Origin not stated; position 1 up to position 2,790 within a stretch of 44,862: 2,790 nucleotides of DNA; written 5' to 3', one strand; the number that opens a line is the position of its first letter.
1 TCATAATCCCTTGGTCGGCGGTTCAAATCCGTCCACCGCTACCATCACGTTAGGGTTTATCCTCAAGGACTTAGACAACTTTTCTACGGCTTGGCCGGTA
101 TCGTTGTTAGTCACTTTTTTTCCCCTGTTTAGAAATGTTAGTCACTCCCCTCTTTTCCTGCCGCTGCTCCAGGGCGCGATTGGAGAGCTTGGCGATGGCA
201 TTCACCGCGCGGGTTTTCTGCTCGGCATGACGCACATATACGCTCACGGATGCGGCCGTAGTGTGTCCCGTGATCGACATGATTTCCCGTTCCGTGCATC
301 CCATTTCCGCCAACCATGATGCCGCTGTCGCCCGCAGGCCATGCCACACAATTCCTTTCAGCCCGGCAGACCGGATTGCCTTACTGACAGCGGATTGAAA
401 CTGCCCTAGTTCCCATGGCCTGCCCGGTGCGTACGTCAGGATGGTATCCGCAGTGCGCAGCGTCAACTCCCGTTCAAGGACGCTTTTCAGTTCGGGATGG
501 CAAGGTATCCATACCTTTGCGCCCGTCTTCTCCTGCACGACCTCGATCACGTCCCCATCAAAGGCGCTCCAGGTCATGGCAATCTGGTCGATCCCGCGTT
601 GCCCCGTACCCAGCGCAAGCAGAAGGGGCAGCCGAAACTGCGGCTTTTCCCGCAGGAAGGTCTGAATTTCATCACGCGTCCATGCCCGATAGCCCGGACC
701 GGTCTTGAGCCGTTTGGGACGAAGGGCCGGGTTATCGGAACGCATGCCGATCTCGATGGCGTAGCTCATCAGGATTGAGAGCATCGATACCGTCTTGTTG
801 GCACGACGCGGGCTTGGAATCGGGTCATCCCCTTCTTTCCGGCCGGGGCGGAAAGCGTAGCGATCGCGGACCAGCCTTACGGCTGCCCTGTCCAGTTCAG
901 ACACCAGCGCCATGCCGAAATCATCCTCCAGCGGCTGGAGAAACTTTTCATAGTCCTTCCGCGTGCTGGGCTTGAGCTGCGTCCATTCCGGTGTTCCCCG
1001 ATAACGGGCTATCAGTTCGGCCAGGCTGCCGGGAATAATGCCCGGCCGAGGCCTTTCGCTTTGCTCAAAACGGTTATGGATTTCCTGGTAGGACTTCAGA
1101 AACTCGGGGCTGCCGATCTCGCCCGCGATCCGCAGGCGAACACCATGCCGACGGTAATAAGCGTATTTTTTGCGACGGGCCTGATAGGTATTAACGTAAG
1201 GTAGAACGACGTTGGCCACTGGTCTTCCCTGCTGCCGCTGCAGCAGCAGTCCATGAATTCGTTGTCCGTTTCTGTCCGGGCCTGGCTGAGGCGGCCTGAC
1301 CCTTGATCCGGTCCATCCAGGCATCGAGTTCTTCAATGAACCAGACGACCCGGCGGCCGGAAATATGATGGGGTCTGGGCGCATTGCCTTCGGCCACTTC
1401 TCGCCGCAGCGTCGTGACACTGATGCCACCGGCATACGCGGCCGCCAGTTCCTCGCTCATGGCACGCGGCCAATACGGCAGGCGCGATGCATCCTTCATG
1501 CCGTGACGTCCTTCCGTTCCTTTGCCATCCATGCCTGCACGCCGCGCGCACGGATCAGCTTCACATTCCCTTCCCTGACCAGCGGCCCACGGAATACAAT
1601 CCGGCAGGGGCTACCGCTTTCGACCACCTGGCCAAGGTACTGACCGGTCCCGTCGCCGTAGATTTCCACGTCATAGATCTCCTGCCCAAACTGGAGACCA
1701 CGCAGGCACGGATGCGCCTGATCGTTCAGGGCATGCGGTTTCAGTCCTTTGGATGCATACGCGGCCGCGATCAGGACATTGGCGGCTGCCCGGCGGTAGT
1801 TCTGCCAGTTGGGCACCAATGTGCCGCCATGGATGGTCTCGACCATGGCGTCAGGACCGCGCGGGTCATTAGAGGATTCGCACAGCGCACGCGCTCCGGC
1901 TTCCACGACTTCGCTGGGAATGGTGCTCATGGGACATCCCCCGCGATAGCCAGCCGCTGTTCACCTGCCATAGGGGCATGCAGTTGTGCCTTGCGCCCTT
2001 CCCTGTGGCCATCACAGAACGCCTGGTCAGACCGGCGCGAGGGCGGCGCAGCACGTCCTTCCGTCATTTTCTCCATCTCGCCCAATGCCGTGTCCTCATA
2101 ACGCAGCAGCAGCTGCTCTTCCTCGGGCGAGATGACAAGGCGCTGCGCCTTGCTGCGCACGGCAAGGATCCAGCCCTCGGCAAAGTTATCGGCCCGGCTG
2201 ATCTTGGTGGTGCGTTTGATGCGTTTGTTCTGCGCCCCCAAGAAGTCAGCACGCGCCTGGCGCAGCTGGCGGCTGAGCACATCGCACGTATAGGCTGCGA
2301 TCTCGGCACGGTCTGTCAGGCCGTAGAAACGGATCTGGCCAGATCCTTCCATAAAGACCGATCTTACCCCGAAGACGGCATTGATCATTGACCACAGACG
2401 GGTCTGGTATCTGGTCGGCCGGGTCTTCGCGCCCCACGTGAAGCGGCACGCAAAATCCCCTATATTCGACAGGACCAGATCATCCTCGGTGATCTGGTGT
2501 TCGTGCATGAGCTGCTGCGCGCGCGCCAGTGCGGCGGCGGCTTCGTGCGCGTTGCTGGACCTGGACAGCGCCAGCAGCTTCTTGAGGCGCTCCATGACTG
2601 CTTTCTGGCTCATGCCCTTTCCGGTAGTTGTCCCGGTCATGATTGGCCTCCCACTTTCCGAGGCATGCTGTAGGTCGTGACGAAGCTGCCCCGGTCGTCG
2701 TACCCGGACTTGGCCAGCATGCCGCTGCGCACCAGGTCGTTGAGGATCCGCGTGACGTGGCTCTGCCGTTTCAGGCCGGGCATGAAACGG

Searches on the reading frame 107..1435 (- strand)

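Call 22: search_protein_families(library=pfam, proteins=[window:107-1435:-], max_evalue=0.001)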
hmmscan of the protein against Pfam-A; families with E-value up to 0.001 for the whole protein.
window:107-1435:- (442 aa): 1 family
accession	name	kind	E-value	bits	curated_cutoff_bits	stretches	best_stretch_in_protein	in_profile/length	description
PF00589.27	Phage_integrase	-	8.1e-16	58.7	27.1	1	268-406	25-171/172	Phage integrase family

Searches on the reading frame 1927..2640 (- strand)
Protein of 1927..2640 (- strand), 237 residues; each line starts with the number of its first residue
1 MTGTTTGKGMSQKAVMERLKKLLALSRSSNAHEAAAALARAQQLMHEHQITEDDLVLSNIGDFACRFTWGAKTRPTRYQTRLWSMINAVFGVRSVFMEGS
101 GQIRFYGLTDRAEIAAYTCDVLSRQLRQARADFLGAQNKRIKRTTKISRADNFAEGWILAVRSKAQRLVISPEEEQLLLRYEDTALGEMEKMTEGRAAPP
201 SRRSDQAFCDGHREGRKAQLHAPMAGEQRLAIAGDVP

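Call 22: search_protein_families(library=pfam, proteins=[window:1927-2640:-], max_evalue=0.001)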
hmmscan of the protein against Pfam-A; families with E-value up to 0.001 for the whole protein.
window:1927-2640:- (237 aa): 2 families
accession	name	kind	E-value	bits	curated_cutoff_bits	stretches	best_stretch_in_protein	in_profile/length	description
PF23771.1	DUF7168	-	2.5e-27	95.7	25.5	1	71-194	13-137/140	Domain of unknown function (DUF7168)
PF10979.13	DUF2786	-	1.1e-10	41.7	23.9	1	15-51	2-39/40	Protein of unknown function (DUF2786)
